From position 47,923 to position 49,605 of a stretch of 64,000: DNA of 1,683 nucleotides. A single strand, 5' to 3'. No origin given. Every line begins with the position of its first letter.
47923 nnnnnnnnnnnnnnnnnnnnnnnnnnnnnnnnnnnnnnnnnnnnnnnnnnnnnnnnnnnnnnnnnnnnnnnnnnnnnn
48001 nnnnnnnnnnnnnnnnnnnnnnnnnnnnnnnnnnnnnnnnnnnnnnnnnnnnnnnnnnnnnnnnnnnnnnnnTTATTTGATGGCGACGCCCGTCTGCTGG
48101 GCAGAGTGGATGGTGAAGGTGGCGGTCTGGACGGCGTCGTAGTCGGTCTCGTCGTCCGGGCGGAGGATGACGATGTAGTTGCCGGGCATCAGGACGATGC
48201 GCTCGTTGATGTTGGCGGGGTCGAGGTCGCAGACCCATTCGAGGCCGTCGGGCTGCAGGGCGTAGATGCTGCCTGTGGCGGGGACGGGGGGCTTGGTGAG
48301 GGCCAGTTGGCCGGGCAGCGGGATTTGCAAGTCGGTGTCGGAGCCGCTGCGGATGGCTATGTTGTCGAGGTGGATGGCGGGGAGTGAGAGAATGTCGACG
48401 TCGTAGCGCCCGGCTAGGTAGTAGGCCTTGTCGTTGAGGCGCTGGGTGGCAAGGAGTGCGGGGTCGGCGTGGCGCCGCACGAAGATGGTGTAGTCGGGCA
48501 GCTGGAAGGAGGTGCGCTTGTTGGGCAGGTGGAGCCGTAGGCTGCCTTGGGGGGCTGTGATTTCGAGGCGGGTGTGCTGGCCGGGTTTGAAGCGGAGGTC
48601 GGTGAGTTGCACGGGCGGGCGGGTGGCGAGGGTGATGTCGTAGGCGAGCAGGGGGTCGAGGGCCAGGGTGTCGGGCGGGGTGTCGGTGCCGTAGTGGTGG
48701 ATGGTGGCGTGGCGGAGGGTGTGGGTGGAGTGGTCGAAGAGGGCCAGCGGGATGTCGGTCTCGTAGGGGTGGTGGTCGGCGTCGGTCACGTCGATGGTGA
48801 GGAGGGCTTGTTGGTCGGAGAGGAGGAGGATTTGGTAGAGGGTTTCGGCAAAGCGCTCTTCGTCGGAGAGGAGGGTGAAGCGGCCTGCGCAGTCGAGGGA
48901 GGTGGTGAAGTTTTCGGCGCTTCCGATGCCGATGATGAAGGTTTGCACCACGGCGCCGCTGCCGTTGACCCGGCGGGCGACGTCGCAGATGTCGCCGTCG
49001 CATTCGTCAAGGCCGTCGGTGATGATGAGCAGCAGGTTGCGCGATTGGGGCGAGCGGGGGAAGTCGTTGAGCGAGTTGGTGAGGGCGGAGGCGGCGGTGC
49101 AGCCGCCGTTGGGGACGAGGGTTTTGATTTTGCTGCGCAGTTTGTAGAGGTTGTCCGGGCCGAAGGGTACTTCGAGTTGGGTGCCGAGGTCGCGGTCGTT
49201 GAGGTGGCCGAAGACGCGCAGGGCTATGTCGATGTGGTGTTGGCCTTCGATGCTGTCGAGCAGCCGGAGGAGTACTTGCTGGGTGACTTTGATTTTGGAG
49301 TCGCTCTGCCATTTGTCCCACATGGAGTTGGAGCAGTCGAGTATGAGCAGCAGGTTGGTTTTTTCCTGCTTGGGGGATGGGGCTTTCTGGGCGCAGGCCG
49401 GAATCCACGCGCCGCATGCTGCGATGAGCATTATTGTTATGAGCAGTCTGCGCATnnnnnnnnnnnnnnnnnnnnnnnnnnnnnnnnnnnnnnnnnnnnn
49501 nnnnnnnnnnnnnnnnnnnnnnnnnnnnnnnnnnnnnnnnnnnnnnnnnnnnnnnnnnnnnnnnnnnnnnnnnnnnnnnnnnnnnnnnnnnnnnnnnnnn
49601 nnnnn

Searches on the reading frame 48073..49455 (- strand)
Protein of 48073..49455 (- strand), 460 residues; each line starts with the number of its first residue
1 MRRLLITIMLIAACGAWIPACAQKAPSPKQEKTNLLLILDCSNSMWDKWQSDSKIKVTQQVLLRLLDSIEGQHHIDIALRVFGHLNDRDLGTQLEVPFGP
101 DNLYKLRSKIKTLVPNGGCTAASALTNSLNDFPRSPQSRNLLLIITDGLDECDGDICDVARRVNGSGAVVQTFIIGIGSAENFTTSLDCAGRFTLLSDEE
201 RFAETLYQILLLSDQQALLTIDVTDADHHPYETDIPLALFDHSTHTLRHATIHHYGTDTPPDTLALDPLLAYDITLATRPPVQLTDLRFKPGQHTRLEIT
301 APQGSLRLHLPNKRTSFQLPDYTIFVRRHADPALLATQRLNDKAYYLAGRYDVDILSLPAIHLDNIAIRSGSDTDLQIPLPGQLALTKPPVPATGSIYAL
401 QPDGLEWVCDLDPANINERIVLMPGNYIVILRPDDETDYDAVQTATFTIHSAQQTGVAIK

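Call 38: search_protein_families(library=pfam, proteins=[window:48073-49455:-], max_evalue=0.01)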
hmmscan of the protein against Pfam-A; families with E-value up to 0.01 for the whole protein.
window:48073-49455:- (460 aa): 3 families
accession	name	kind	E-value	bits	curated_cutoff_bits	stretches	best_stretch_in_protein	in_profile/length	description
PF00092.34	VWA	-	6.7e-08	33.4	23.8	1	34-182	1-144/174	von Willebrand factor type A domain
PF13519.12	VWA_2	-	1.1e-05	26.4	27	1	35-148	1-106/107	von Willebrand factor type A domain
PF13768.12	VWA_3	-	0.00076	20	27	1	74-179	34-135/155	von Willebrand factor type A domain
